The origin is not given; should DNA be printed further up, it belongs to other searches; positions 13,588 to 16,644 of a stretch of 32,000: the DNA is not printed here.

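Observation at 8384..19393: GT2 + tandem YfhO-like GT-C proteins + tandem membrane-anchored AP-superfamily enzymes: a teichoic-acid-style decoration module in an unexpected setting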

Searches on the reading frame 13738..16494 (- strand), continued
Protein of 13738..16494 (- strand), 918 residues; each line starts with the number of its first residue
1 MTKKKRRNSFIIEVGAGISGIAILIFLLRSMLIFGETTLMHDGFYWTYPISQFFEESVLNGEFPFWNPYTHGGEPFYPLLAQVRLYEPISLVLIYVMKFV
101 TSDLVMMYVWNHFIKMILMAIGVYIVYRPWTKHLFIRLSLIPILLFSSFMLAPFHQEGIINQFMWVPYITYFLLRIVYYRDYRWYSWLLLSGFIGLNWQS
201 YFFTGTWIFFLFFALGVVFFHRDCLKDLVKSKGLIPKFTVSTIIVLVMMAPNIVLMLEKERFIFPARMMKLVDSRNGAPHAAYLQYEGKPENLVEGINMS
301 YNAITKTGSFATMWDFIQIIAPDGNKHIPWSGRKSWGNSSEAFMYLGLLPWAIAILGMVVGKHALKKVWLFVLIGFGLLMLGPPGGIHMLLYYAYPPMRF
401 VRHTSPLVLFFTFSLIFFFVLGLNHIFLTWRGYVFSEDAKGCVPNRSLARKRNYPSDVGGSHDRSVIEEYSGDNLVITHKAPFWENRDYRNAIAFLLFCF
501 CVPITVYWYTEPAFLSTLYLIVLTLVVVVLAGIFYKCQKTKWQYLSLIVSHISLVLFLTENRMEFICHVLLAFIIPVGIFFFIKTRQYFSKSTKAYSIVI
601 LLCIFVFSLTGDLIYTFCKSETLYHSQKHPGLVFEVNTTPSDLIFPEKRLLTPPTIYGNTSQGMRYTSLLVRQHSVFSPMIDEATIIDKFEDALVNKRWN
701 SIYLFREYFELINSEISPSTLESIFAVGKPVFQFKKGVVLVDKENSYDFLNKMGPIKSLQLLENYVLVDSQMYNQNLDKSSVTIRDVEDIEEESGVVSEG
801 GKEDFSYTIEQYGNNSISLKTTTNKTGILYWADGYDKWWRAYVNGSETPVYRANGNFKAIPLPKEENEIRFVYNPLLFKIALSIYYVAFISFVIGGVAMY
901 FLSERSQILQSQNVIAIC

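Call 45: find_encoding_contigs(protein=P0123, flank=10000, max_places=1)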
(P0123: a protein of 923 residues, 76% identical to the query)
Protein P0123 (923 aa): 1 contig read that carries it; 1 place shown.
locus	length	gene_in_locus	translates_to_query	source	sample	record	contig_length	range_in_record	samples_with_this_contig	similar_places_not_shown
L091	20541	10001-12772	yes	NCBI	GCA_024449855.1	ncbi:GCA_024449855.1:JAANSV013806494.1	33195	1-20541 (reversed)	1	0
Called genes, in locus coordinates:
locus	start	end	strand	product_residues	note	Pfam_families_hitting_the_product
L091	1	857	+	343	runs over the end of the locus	PF13353:Fer4_12 (weak), PF04055:Radical_SAM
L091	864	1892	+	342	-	PF03706:LPG_synthase_TM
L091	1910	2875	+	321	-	PF13489:Methyltransf_23, PF13847:Methyltransf_31, PF08241:Methyltransf_11 (weak), PF08242:Methyltransf_12 (weak)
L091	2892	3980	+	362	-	PF04055:Radical_SAM, PF13186:SPASM (weak)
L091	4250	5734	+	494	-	PF02310:B12-binding, PF04055:Radical_SAM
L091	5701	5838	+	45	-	-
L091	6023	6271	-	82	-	-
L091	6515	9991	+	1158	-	PF00754:F5_F8_type_C, PF22633:F5_F8_type_C_2 (weak), PF09586:YfhO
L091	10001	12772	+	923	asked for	PF09586:YfhO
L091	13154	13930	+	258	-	PF00535:Glycos_transf_2, PF10111:Glyco_tranf_2_2 (weak)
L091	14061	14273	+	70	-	-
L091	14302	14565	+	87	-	PF01527:HTH_Tnp_1 (weak)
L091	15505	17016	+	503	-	PF02310:B12-binding, PF04055:Radical_SAM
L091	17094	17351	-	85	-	-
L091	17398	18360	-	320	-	PF00754:F5_F8_type_C, PF22633:F5_F8_type_C_2 (weak)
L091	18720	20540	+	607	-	?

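Call 46: find_encoding_contigs(protein=P0122, flank=10000, max_places=1)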
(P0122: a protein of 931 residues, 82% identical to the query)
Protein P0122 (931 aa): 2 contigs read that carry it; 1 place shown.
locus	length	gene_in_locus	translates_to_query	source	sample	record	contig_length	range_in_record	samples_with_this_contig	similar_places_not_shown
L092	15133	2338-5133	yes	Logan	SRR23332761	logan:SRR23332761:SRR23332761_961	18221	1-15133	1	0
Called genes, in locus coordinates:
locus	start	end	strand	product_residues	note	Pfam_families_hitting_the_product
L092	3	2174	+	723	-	?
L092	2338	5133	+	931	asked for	PF09586:YfhO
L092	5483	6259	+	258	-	PF00535:Glycos_transf_2, PF10111:Glyco_tranf_2_2 (weak)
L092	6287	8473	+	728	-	PF01663:Phosphodiest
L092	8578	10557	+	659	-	PF01663:Phosphodiest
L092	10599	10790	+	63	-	-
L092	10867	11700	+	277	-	-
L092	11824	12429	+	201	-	PF00685:Sulfotransfer_1, PF13469:Sulfotransfer_3 (faint)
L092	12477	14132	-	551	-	PF00884:Sulfatase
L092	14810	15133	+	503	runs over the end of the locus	PF02310:B12-binding, PF04055:Radical_SAM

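Call 59: search_solved_structures(query=A1, max_evalue=1, show_alignments=1)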
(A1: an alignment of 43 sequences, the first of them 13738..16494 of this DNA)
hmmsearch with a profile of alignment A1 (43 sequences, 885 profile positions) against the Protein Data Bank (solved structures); distinct sequences matched with E-value up to 1: 0.

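Call 60: predict_structure(alignment_id=A1)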
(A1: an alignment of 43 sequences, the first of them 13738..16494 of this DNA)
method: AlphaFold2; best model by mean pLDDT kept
length: 918 residues; sequences in the alignment: 43
mean_pLDDT: 84.4   pTM: 0.87
mean pLDDT of the five models: 84.4, 82.9, 82.2, 82.1, 79.0
residues with pLDDT >= 90: 525; 70-90: 256; 50-70: 58; < 50: 79
segments of 3 or more residues with pLDDT < 50: 274-279, 438-484, 789-802, 909-918
pLDDT, mean of each block of 10 residues (from residue 1): 80 97 97 95 92 95 93 93 89 95 96 96 96 94 95 89 94 95 92 89 82 97 91 93 94 89 86 52 80 75 83 91 89 86 93 96 94 95 80 89 91 97 92 63 41 34 31 36 59 85 79 59 78 81 91 92 93 93 76 84 93 95 92 92 87 87 90 93 71 91 93 94 94 91 88 90 91 60 55 33 76 94 92 95 94 94 93 96 94 91 64 42
secondary structure, 60 per line:
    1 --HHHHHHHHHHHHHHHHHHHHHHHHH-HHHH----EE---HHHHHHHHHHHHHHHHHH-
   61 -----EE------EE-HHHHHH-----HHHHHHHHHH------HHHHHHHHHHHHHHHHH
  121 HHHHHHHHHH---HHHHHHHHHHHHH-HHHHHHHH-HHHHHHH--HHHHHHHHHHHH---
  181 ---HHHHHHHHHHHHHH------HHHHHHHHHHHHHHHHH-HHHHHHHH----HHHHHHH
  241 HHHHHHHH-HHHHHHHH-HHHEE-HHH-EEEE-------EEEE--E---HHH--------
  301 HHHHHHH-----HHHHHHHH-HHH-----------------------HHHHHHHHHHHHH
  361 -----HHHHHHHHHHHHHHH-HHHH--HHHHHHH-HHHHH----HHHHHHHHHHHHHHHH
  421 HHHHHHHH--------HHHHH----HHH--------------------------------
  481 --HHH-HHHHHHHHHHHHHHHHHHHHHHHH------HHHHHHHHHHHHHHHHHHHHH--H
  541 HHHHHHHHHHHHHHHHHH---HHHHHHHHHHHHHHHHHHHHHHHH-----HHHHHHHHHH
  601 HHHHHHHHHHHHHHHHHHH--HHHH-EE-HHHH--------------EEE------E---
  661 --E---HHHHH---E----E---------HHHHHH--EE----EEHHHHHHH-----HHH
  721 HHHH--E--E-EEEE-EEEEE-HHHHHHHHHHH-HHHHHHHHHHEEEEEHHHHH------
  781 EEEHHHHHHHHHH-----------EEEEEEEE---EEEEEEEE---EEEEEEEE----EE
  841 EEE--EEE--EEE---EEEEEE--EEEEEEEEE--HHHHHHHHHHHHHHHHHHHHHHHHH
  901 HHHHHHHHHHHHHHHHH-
elements in order (helices of 4 or more, strands of 3 or more residues): H3-27 H29-32 H42-59 H77-82 H88-97 H104-130 H134-146 H148-155 H157-163 H166-177 H184-197 H204-220 H222-229 H234-248 H250-257 E269-272 E280-283 H301-307 H313-320 H348-360 H366-380 H382-385 H388-394 H396-400 H405-428 H437-441 H487-510 H517-537 H540-558 H562-585 H591-619 H622-625 H630-633 E648-650 H667-671 H690-695 H706-712 H718-724 E732-735 E737-741 H743-753 H755-764 E765-769 H770-774 E781-783 H784-793 E805-812 E816-823 E827-834 E839-843 E846-848 E851-853 E857-862 E865-873 H876-917

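Call 64: fold_search(model_id=the predicted structure, library=pdb)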
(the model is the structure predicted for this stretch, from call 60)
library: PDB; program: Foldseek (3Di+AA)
matches with E <= 10: 278; with E <= 0.001: 0
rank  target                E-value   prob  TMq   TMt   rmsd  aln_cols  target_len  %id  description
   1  3wak                  1.8e-02  0.80  0.20  0.21  22.2       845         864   10  Crystal structure of the Archaeoglobus fulgidus oligosaccharyltransferase (O29867_ARCFU) in the apo form (released 2013-10-30)
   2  6w98_A                4.7e-02  1.00  0.08  0.06   5.7        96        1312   16  Single-Particle Cryo-EM Structure of Arabinofuranosyltransferase AftD from Mycobacteria (released 2020-05-13)
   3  5ogl_A                6.4e-02  0.99  0.26  0.32   8.8       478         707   12  Structure of bacterial oligosaccharyltransferase PglB in complex with an acceptor peptide and an lipid-linked oligosac (released 2017-10-25)
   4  7e9s_A                7.3e-02  0.72  0.24  0.25  20.8       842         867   10  Archaeal oligosaccharyltransferase AglB from Archaeoglobus fulgidus in complex with an inhibitory peptide and a dolich (released 2021-09-08)
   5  6wby                  1.0e-01  1.00  0.08  0.06   5.9        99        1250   14  Single-Particle Cryo-EM Structure of Arabinofuranosyltransferase AftD from Mycobacteria, Mutant R1389S Class 2 (released 2020-05-13)
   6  6wbx                  1.4e-01  1.00  0.08  0.06   5.7        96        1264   14  Single-Particle Cryo-EM Structure of Arabinofuranosyltransferase AftD from Mycobacteria, Mutant R1389S Class 1 (released 2020-05-13)
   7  7xdi_F                1.4e-01  0.92  0.06  0.12  15.9       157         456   15  Tail structure of bacteriophage SSV19 (released 2022-08-10)
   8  8k7x                  1.6e-01  1.00  0.07  0.10   3.6        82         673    8  Crystal structure of GH146 beta-L-arabinofuranosidase Bll3HypBA1 (amino acids 380-1223) in complex with Tris (released 2024-02-21)
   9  9m0b_B                1.7e-01  0.57  0.07  0.08  16.0       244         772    6  Crystal structure of alpha-agarase AGA from Catenovulum maritimum (released 2026-03-04)
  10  8k7y_A                2.4e-01  0.98  0.06  0.09   3.6        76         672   13  Crystal structure of GH146 beta-L-arabinofuranosidase Bll3HypBA1 (amino acids 380-1051), ligand-free form (released 2024-02-21)
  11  5f15                  2.4e-01  0.90  0.31  0.48  11.4       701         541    9  Crystal Structure of ArnT from Cupriavidus metallidurans bound to Undecaprenyl phosphate (released 2016-02-17)
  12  9m0b_A                2.9e-01  0.38  0.07  0.09  15.8       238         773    7  Crystal structure of alpha-agarase AGA from Catenovulum maritimum (released 2026-03-04)
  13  5ezm                  3.1e-01  0.84  0.29  0.45  11.8       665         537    8  Crystal Structure of ArnT from Cupriavidus metallidurans in the apo state (released 2016-02-17)
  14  9oc6_A                3.2e-01  0.12  0.04  0.10  12.3        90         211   10  Crystal structure of receptor FcRn bound to Human Astrovirus 6 spike (released 2025-11-19)
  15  5fpx_A                3.3e-01  0.54  0.05  0.30   9.7        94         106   10  The structure of KdgF from Yersinia enterocolitica. (released 2016-05-04)
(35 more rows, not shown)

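Call 68: find_related_loci(query=A1, collection=metagenome_contigs, flank=10000)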
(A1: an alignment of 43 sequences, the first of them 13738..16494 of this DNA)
Query A1 (918 aa) in metagenome_contigs; peptide patterns used: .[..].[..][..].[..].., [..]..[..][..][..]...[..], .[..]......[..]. (x = any residue, [..] = any of these).
241 stretches matched a pattern; 58 encode a relative of the query (tblastn E <= 1e-3); 56 distinct loci.
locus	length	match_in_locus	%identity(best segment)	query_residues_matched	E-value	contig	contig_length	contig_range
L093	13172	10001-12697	45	1-911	0e+0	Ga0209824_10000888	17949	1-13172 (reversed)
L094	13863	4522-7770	48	6-886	0e+0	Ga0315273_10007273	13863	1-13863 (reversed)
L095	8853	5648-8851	48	6-871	0e+0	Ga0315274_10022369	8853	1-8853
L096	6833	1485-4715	47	6-886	0e+0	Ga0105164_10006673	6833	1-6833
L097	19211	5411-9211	46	6-886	0e+0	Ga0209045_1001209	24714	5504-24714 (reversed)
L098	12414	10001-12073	46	1-722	0e+0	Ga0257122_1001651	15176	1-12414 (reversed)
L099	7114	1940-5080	46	6-908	0e+0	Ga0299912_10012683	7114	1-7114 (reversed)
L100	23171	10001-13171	45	1-903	0e+0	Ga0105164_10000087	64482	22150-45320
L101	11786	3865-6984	46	6-905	0e+0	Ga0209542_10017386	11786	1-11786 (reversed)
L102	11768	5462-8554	47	6-894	0e+0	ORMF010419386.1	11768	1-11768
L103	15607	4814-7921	47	6-899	0e+0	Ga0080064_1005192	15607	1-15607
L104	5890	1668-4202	36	1-894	5e-175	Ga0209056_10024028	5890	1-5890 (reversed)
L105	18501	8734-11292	34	7-906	2e-165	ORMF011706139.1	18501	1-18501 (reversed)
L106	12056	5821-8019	49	1-901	4e-138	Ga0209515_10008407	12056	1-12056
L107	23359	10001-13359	32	13-887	2e-135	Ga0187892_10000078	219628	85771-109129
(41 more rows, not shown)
